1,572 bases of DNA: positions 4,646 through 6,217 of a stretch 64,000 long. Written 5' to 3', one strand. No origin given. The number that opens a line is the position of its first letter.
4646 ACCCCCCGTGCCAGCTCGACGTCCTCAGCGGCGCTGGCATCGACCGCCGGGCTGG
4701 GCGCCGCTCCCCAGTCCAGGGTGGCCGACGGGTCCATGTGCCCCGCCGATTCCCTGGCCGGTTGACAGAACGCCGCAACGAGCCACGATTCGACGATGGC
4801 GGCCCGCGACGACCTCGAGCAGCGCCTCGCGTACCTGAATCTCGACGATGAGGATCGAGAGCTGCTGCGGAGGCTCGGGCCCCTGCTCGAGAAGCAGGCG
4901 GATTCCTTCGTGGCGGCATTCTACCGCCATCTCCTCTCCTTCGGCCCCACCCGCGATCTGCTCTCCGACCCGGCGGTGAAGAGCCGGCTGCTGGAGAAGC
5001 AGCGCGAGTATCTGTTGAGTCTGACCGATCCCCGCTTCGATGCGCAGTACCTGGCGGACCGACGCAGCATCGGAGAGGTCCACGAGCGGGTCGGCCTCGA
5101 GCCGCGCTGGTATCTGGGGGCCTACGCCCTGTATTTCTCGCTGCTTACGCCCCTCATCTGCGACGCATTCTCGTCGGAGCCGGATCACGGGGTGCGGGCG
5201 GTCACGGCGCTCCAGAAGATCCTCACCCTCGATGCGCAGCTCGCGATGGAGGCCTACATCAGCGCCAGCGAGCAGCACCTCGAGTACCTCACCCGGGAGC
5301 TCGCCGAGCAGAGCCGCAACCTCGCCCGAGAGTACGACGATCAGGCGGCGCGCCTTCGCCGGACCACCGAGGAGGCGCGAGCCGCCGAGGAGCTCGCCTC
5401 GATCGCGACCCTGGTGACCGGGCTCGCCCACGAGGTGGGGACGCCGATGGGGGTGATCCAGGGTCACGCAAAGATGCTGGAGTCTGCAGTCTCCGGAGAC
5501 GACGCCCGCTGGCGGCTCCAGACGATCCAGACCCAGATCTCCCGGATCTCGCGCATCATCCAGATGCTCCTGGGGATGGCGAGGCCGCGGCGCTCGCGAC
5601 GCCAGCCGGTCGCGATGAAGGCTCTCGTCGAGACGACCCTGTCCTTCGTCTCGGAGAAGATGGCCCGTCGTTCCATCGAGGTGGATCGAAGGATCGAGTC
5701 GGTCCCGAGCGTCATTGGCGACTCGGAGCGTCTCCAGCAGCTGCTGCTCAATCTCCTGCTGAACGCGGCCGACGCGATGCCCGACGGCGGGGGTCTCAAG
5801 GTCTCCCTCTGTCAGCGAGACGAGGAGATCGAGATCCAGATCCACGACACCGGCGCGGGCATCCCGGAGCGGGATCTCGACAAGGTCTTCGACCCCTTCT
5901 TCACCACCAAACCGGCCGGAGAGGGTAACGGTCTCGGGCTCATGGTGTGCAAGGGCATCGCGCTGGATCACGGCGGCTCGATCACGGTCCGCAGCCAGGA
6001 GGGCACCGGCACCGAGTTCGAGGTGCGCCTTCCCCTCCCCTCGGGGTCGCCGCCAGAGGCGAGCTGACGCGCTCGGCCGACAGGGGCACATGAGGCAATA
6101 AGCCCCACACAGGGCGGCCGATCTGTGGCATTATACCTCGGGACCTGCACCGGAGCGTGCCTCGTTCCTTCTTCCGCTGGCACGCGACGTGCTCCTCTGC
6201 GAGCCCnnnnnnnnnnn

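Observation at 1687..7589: Predicted gas/redox-sensing sigma-54 regulon: globin-coupled kinase + NtrC-type activator + three matching -24/-12 promoters in front of stand-alone CBS-pair genes, flanked by two hemerythrins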

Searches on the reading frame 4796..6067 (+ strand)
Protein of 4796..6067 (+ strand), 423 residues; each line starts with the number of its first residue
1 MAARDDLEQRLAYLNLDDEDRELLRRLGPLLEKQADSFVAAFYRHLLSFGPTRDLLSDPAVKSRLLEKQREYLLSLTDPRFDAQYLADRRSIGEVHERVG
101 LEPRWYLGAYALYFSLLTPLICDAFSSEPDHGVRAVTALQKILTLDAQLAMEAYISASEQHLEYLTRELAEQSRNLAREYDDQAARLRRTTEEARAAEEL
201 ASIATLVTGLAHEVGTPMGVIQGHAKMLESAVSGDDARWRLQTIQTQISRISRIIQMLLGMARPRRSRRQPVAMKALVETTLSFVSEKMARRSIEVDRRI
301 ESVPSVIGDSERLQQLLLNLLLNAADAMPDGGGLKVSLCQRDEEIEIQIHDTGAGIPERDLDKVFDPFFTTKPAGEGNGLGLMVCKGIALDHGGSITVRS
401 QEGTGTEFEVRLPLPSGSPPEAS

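Call 4: search_protein_families(library=pfam, proteins=[window:4796-6067:+], max_evalue=0.01)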
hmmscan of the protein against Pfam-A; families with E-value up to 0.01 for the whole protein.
window:4796-6067:+ (423 aa): 4 families
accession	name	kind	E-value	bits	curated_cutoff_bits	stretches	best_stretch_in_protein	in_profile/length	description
PF11563.14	Protoglobin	-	1.6e-38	132.6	25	1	5-159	3-157/158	Protoglobin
PF02518.31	HATPase_c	-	3.7e-30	105.1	26.4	1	308-415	1-110/111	Histidine kinase-, DNA gyrase B-, and HSP90-like ATPase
PF00512.31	HisKA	-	4.1e-10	40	26.9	1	205-264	4-63/66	His Kinase A (phospho-acceptor) domain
PF10090.15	HPTransfase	-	1.1e-07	32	22.9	1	314-355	33-74/123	Histidine phosphotransferase C-terminal domain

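Call 8: find_homologous_proteins(query=window:4796-6067:+, max_evalue=1e-20)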
Query window:4796-6067:+ (423 aa): 3194 proteins with E <= 1e-20 among 8000 candidates; the best 120 are listed.
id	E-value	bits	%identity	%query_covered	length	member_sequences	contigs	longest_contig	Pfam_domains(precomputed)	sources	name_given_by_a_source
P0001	4.3e-269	910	99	100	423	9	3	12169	PF10090.16,PF02518.32,PF00512.32,PF11563.15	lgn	-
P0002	6.6e-241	817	89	98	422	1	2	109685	PF10090.16,PF02518.32,PF00512.32,PF11563.15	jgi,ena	jgi:signal transduction histidine kinase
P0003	2.4e-193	660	74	97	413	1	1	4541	PF02518.32,PF00512.32,PF11563.15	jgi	jgi:signal transduction histidine kinase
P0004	6.9e-192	656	73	97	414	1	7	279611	PF10090.16,PF02518.32,PF00512.32,PF11563.15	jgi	jgi:signal transduction histidine kinase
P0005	1.5e-190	651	73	96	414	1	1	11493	PF02518.32,PF00512.32,PF11563.15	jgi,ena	-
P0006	1.3e-189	648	73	96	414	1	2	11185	PF02518.32,PF00512.32,PF11563.15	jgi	jgi:signal transduction histidine kinase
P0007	2.4e-189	647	74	97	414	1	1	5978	PF02518.32,PF00512.32,PF11563.15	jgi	jgi:signal transduction histidine kinase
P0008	5.3e-189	646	73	97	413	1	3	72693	PF10090.16,PF02518.32,PF00512.32,PF11563.15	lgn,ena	-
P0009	3.3e-188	644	73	97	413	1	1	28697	PF10090.16,PF02518.32,PF00512.32,PF11563.15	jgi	jgi:signal transduction histidine kinase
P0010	8.7e-188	642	73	97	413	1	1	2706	PF10090.16,PF02518.32,PF00512.32,PF11563.15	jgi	jgi:signal transduction histidine kinase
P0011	1.2e-187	642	73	97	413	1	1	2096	PF10090.16,PF02518.32,PF00512.32,PF11563.15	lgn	-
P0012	1.7e-187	641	73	97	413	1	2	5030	PF10090.16,PF02518.32,PF00512.32,PF11563.15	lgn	-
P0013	5.2e-182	623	71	97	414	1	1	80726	PF10090.16,PF02518.32,PF00512.32,PF11563.15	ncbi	ncbi:MAG: protoglobin domain-containing protein [Myxococcota bacterium]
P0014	2.1e-175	601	67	97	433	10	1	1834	PF10090.16,PF02518.32,PF00512.32,PF11563.15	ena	-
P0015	3.1e-175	601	66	99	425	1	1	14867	PF02518.32,PF00512.32,PF11563.15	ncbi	-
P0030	6.1e-172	590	67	98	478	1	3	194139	PF02518.32,PF00512.32,PF11563.15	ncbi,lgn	-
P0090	3.4e-166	571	64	99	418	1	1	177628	PF13581.13,PF02518.32,PF00512.32,PF11563.15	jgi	-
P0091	3.5e-166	571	64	99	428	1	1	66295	PF02518.32,PF00512.32,PF11563.15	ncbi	-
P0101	1.4e-165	569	66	96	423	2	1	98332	PF10090.16,PF02518.32,PF00512.32,PF11563.15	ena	-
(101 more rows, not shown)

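Call 10: search_solved_structures(query=window:4796-6067:+, max_evalue=0.001, show_alignments=2)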
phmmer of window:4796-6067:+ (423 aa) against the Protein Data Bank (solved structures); distinct sequences matched with E-value up to 0.001: 79 (the best 60 are shown).
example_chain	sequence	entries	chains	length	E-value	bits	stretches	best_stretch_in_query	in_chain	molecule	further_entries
9jfj_A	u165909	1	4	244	1e-37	133.2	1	191-414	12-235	Sensor histidine kinase ZraS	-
3d36_A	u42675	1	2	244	2e-27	99.3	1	197-419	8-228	Sporulation kinase B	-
8vc9_A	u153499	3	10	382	2.7e-23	85.8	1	189-414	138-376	Leptospira virulence regulator B (LvrB) | histidine kinase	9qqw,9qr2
3a0r_A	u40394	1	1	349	7e-23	84.4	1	182-412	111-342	Sensor protein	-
8u4x_A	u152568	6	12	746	1.5e-22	83.2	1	182-414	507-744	histidine kinase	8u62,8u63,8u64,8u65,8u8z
6paj_A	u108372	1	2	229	1.8e-22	83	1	207-415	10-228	Sensor protein SrrB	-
4jas_A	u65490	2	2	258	9.2e-21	77.4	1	205-414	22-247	Histidine kinase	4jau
5idj_A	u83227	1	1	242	1.1e-20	77.1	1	197-414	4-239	Histidine kinase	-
9p6i_A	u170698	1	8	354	4.5e-20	75.1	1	197-415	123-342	histidine kinase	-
4i5s_A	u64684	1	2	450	1.2e-18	70.4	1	189-415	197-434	Putative histidine kinase CovS; VicK-like protein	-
8a7f_A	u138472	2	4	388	5e-18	68.4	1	178-414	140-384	Putative Sensory box protein,Sensor protein FixL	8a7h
8a3u_A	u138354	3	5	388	5e-18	68.4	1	178-414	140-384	Putative Sensory box protein,Sensor protein FixL | Putative Sensory box protein,Putative Sensory box protein,Sensor protein FixL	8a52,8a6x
4gcz_A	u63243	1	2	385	6.2e-18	68.1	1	176-414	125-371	Blue-light photoreceptor, Sensor protein fixL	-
5uht_A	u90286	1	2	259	7e-18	67.9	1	205-414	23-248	Sensor histidine kinase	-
2c2a_A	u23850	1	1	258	7.1e-18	67.9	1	205-414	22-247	SENSOR HISTIDINE KINASE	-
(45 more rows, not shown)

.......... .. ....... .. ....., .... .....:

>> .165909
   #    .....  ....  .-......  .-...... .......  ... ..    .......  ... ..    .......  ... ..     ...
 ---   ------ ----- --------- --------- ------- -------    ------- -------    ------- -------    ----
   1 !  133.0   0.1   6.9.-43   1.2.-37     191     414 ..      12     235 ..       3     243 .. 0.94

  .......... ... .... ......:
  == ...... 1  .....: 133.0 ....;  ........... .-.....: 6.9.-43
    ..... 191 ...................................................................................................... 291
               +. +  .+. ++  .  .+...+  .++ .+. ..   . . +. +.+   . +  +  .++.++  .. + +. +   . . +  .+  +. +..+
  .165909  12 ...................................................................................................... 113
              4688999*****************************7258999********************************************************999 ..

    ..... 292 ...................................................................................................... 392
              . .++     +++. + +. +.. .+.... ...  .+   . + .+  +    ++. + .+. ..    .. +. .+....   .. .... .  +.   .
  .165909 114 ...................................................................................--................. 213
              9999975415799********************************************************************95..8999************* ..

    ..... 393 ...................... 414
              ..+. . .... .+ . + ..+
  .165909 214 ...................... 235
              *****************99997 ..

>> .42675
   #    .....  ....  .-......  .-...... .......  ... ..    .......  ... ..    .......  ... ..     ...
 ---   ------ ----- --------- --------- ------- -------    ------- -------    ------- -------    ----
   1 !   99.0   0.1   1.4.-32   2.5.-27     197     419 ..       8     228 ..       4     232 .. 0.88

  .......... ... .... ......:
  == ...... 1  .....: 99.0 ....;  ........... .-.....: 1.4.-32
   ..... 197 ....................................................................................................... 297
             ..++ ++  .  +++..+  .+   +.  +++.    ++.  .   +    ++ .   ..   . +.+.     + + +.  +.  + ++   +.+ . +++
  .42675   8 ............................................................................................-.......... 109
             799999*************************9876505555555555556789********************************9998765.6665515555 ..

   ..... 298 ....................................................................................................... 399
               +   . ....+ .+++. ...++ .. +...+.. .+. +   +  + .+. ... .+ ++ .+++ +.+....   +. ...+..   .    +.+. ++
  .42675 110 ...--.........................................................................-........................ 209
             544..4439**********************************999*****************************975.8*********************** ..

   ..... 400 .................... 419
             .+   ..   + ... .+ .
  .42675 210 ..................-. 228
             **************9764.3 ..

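Call 12: find_related_loci(query=A1, collection=genome_contigs, flank=6000)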
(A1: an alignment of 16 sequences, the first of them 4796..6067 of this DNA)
Query A1 (423 aa) in genome_contigs; peptide patterns used: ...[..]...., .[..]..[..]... (x = any residue, [..] = any of these).
600 stretches matched a pattern (row limit reached: there are more); 599 encode a relative of the query (tblastn E <= 1e-3); the best 80 are kept; 80 distinct loci.
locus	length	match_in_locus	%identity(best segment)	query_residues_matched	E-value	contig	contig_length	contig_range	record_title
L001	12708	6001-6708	42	185-416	1e-53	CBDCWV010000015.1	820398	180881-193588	MAG: Myxococcota bacterium isolate 34004a8b-9376-4cd6-be01-4685081f5010 genome assembly, contig: contig_15, whole genome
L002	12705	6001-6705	39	181-414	4e-49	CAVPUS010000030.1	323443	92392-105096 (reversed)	MAG: uncultured Acidobacteriota bacterium isolate MFD10071.bin.1.48 genome assembly, contig: contig_58911, whole genome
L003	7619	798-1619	38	152-419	2e-47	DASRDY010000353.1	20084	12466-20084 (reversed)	MAG TPA_asm: Blastocatellia bacterium isolate SMAG_U9992 k141_1482051, whole genome shotgun sequence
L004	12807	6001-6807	36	154-419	2e-46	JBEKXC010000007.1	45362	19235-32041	MAG: Terriglobales bacterium isolate SPRUCE 642 SPRUCE_642_7, whole genome shotgun sequence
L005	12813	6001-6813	33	151-419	3e-45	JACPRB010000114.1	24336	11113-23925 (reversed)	MAG: Planctomycetota bacterium isolate NC_groundwater_668_Ag_B-0.1um_65_30 B_1_S1_Biohub_coassembly_k141_1707413, whole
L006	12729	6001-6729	36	177-421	6e-45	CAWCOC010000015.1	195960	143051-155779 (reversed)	MAG: Terriglobia bacterium isolate MFD04944.bin.1.270 genome assembly, contig: contig_67644, whole genome shotgun sequen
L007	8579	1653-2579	34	113-413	2e-44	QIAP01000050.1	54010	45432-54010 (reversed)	MAG: Acidobacteria bacterium isolate gp1 AA126 14_0929_09_30cm_scaffold_268_curated, whole genome shotgun sequence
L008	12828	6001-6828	34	154-423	8e-44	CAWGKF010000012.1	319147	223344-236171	MAG: Terriglobia bacterium isolate MFD05705.bin.1.22 genome assembly, contig: contig_21754, whole genome shotgun sequenc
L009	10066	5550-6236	38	197-414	2e-43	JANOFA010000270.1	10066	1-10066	MAG: Gemmatimonadota bacterium isolate SOY_65_concoct_383_sub SOY_65_k141_913220, whole genome shotgun sequence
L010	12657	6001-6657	40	197-413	3e-43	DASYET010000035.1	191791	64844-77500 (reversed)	MAG TPA_asm: Bryobacteraceae bacterium isolate SMAG_U4994 k141_3130078, whole genome shotgun sequence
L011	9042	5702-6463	35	165-413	6e-43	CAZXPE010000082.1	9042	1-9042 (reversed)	MAG TPA_asm: uncultured bacterium isolate SRP090828_co1_86 genome assembly, contig: NODE_1530_length_9042_cov_9.100256,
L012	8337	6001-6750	38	163-414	2e-42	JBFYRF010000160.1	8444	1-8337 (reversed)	MAG: Anaerolineales bacterium isolate PPR_0206 k121_2550147, whole genome shotgun sequence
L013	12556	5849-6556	36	186-414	4e-42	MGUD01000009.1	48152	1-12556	MAG: Elusimicrobia bacterium GWC2_61_19 gwc2_scaffold_1454, whole genome shotgun sequence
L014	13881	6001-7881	36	190-417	3e-42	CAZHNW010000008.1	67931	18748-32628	MAG TPA_asm: uncultured Leptospirales bacterium isolate binchicken_co42_67 genome assembly, contig: NODE_246_length_6793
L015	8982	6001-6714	37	189-418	3e-41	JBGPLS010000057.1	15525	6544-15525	MAG: Gemmatimonadaceae bacterium isolate OBJ_0618_7090110_256 k141_7297796_length_15525_cov_29.7211, whole genome shotgu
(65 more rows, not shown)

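Call 13: find_encoding_contigs(protein=P0002, flank=7000, max_places=2)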
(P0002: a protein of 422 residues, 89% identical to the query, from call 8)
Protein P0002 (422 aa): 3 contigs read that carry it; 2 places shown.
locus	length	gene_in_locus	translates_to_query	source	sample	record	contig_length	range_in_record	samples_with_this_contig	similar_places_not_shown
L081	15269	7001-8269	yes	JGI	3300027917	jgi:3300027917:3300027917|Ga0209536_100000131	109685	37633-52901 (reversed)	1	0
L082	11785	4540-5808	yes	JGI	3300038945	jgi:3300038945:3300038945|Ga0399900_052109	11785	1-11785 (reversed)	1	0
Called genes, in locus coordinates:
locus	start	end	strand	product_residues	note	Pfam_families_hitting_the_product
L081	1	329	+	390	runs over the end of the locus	PF00326:Peptidase_S9 (faint)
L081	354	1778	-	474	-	PF03007:WS_DGAT_cat, PF06974:WS_DGAT_C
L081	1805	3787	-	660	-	PF02837:Glyco_hydro_2_N, PF22666:Glyco_hydro_2_N2, PF02836:Glyco_hydro_2_C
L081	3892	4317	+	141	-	PF01814:Hemerythrin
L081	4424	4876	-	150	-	PF01814:Hemerythrin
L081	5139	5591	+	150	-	PF00571:CBS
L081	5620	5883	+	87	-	-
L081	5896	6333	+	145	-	PF00571:CBS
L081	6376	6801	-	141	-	PF00571:CBS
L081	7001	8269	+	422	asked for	PF11563:Protoglobin, PF00512:HisKA, PF10090:HPTransfase (weak), PF02518:HATPase_c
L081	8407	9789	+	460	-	PF00072:Response_reg, PF13191:AAA_16 (weak), PF00158:Sigma54_activat, PF14532:Sigma54_activ_2, PF07728:AAA_5, PF25601:AAA_lid_14, PF02954:HTH_8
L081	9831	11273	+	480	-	PF01435:Peptidase_M48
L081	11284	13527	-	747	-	PF04879:Molybdop_Fe4S4, PF00384:Molybdopterin, PF01568:Molydop_binding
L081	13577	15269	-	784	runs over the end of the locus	PF00933:Glyco_hydro_3, PF01915:Glyco_hydro_3_C, PF14310:Fn3-like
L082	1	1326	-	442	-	?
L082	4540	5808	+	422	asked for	PF11563:Protoglobin, PF00512:HisKA, PF10090:HPTransfase (weak), PF02518:HATPase_c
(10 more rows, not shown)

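Call 14: find_encoding_contigs(protein=P0004, flank=7000, max_places=2)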
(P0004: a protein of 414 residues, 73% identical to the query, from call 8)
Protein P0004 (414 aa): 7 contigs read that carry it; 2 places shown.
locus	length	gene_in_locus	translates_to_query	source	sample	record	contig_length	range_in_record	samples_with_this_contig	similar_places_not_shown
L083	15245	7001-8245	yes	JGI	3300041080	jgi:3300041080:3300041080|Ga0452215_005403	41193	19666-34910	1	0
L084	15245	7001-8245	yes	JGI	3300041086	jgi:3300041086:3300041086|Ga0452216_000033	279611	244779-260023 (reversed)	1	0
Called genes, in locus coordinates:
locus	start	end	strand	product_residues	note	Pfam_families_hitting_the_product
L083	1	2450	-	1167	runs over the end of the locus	PF00384:Molybdopterin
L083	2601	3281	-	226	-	PF00989:PAS, PF24820:Diguanyl_cycl_sensor (weak), PF13426:PAS_9 (weak)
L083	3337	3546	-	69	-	-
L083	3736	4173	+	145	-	PF01814:Hemerythrin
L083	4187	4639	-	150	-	PF01814:Hemerythrin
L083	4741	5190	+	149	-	PF00582:Usp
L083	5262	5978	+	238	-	PF00571:CBS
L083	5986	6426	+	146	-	PF00571:CBS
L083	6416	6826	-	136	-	PF00571:CBS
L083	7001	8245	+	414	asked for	PF11563:Protoglobin, PF00512:HisKA, PF02518:HATPase_c, PF10090:HPTransfase (faint)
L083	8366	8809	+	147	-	PF00072:Response_reg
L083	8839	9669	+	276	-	PF00158:Sigma54_activat, PF14532:Sigma54_activ_2, PF25601:AAA_lid_14, PF02954:HTH_8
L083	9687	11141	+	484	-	PF01435:Peptidase_M48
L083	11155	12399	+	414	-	PF01070:FMN_dh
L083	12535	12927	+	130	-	PF14248:DUF4345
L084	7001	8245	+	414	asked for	PF11563:Protoglobin, PF00512:HisKA, PF02518:HATPase_c, PF10090:HPTransfase (faint)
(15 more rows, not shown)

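Call 15: find_encoding_contigs(protein=P0013, flank=7000, max_places=2)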
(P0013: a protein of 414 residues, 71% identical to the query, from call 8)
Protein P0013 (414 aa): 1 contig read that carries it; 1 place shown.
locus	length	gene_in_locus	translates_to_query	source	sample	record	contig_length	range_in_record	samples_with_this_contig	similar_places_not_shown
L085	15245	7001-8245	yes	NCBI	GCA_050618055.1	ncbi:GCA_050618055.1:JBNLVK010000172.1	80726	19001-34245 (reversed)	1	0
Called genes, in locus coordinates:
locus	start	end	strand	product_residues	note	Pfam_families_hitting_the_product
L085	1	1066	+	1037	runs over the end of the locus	PF00873:ACR_tran, PF03176:MMPL, PF02355:SecD_SecF_C (faint), PF03176:MMPL (weak)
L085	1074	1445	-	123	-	PF02627:CMD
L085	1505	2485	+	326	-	PF00296:Bac_luciferase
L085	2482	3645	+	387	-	PF00144:Beta-lactamase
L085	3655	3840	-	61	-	-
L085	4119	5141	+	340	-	PF01699:Na_Ca_ex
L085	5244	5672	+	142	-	PF01814:Hemerythrin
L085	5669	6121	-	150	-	PF01814:Hemerythrin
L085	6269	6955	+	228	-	PF00571:CBS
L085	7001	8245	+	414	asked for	PF11563:Protoglobin, PF00512:HisKA, PF10090:HPTransfase (weak), PF02518:HATPase_c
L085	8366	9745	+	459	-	PF00072:Response_reg, PF13191:AAA_16 (faint), PF00158:Sigma54_activat, PF14532:Sigma54_activ_2, PF07728:AAA_5, PF25601:AAA_lid_14, PF02954:HTH_8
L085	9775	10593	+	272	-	PF01435:Peptidase_M48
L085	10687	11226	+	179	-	-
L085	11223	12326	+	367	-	-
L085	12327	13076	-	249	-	PF00106:adh_short, PF08659:KR (weak), PF13561:adh_short_C2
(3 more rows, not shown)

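Call 16: find_encoding_contigs(protein=P0030, flank=7000, max_places=1)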
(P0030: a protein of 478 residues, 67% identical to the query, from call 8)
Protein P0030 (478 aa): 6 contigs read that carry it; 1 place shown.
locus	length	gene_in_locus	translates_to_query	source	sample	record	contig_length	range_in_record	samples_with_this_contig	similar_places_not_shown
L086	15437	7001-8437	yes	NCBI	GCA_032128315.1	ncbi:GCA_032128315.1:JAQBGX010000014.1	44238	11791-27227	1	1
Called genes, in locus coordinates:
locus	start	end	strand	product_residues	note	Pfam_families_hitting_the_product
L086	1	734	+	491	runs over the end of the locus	PF04107:GCS2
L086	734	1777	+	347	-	PF24827:AstE_AspA_cat (weak)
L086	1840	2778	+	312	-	-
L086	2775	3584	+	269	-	PF13794:Ferritin_fold-like, PF11266:Ald_deCOase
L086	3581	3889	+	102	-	-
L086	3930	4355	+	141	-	PF01814:Hemerythrin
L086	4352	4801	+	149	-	PF00582:Usp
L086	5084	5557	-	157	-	PF00571:CBS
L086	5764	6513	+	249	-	PF00571:CBS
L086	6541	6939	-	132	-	PF00571:CBS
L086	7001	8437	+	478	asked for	PF11563:Protoglobin, PF00512:HisKA, PF02518:HATPase_c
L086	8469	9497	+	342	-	PF00586:AIRS, PF02769:AIRS_C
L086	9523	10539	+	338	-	PF01210:NAD_Gly3P_dh_N, PF07479:NAD_Gly3P_dh_C, PF20618:GPD_NAD_C_bact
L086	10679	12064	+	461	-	PF00072:Response_reg, PF00158:Sigma54_activat, PF14532:Sigma54_activ_2, PF07724:AAA_2 (faint), PF07728:AAA_5, PF25601:AAA_lid_14, PF02954:HTH_8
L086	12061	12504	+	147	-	PF00582:Usp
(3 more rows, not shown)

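Call 17: find_encoding_contigs(protein=P0090, flank=7000, max_places=1)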
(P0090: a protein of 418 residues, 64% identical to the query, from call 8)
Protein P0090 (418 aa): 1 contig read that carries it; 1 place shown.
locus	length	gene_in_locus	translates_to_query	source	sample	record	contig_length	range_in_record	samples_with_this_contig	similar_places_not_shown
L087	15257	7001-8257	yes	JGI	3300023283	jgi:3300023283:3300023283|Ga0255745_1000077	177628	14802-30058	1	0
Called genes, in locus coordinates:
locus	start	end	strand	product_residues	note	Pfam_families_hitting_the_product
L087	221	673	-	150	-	PF01814:Hemerythrin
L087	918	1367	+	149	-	PF00582:Usp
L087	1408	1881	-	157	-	PF00571:CBS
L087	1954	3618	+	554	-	PF13238:AAA_18 (faint), PF06414:Zeta_toxin (faint), PF13671:AAA_33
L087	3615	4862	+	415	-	PF13091:PLDc_2, PF00614:PLDc (faint), PF13091:PLDc_2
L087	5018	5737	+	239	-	PF00571:CBS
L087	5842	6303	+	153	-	PF00571:CBS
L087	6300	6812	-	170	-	PF00571:CBS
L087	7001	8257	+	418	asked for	PF11563:Protoglobin, PF13581:HATPase_c_2 (faint), PF00512:HisKA, PF02518:HATPase_c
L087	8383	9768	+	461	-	PF00072:Response_reg, PF00158:Sigma54_activat, PF14532:Sigma54_activ_2, PF07724:AAA_2 (weak), PF07728:AAA_5 (weak), PF25601:AAA_lid_14, PF02954:HTH_8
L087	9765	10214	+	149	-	PF00582:Usp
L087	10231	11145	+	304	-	PF00582:Usp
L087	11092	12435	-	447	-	PF00884:Sulfatase (faint), PF01663:Phosphodiest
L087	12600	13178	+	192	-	-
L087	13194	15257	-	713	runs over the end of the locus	PF01804:Penicil_amidase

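Call 18: find_encoding_contigs(protein=P0101, flank=7000, max_places=1)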
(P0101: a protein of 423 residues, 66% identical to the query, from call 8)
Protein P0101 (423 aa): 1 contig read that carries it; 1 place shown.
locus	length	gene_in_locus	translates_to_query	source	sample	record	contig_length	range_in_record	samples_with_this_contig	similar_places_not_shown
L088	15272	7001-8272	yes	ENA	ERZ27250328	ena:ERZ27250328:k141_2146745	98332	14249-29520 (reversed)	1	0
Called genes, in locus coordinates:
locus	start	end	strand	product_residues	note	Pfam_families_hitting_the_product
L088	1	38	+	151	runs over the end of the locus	PF00582:Usp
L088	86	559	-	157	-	PF00571:CBS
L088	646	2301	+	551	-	PF07931:CPT (weak), PF13238:AAA_18 (faint), PF13671:AAA_33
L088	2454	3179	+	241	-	PF00571:CBS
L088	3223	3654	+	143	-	PF00571:CBS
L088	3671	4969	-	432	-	PF03710:GlnE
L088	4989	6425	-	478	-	PF03710:GlnE, PF08335:GlnD_UR_UTase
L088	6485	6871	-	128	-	PF00571:CBS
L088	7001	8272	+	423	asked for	PF11563:Protoglobin, PF00512:HisKA, PF02518:HATPase_c, PF10090:HPTransfase (weak)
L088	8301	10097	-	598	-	PF04851:ResIII (weak), PF00270:DEAD, PF00271:Helicase_C, PF16124:RecQ_Zn_bind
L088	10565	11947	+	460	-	PF00072:Response_reg, PF00158:Sigma54_activat, PF13191:AAA_16 (weak), PF14532:Sigma54_activ_2, PF07728:AAA_5, PF25601:AAA_lid_14, PF02954:HTH_8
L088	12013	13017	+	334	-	PF01699:Na_Ca_ex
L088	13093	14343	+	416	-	PF00375:SDF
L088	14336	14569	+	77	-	-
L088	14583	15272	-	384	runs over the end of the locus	PF03372:Exo_endo_phos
